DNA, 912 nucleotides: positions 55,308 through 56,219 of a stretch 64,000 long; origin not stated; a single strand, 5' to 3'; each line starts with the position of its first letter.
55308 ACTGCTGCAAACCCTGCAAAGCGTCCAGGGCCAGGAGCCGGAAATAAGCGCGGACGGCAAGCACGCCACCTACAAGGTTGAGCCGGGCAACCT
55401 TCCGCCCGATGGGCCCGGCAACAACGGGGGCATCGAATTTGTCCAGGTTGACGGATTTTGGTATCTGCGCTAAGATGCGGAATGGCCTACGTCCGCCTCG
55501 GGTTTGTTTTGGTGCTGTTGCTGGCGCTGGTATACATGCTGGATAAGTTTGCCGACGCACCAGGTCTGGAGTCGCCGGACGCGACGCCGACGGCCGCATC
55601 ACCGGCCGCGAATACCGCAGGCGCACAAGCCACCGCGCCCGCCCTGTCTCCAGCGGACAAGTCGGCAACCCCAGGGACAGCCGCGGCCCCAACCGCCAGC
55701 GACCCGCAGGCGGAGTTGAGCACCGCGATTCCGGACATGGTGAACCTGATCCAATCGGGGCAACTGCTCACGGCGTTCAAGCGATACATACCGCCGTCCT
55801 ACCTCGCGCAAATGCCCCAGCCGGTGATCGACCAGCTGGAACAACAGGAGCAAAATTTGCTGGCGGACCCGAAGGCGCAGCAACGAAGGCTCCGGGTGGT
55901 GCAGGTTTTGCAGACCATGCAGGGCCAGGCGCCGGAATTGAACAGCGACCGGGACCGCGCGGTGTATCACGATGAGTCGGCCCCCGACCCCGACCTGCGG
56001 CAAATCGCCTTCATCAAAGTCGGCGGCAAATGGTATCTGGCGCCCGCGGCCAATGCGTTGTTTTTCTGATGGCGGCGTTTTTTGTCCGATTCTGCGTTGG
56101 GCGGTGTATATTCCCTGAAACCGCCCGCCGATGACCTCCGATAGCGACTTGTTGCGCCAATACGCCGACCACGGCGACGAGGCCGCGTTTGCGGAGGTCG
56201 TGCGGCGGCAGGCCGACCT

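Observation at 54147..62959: Array of three stand-alone sensor halves followed by five membrane-spanning ECF sigma factor fusions sharing one unassigned extracytoplasmic domain (11 copies in the window)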

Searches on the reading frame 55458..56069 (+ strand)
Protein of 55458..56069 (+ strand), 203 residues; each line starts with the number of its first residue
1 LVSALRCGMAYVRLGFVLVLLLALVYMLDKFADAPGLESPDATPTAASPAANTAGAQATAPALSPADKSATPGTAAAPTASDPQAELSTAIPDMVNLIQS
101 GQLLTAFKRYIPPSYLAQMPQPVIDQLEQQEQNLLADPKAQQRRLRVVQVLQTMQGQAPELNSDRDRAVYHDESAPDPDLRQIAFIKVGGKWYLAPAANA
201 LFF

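Call 3: search_protein_families(library=pfam, proteins=[window:55458-56069:+], max_evalue=0.1)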
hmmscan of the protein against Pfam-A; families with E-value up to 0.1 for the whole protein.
window:55458-56069:+ (203 aa): 1 family
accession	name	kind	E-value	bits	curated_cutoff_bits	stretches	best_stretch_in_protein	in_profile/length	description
PF21827.1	New_glue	-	0.089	13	31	0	16-79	5-66/94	New glue protein family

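Call 4: search_protein_families(library=ncbifam, proteins=[window:55458-56069:+], max_evalue=0.1)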
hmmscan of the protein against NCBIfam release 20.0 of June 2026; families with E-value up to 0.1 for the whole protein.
window:55458-56069:+ (203 aa): 3 families
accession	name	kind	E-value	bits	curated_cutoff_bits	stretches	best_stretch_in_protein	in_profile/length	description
NF033761.1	gliding_GltJ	equivalog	0.016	14.3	450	1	39-85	404-478/671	adventurous gliding motility protein GltJ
NF003377.0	PRK04452.1-3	subfamily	0.026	13.5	527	1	30-109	336-402/432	acetyl-CoA decarbonylase/synthase complex subunit delta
TIGR03593.1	yidC_nterm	equivalog_domain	0.041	13.5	58.25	1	13-82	3-72/363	membrane protein insertase YidC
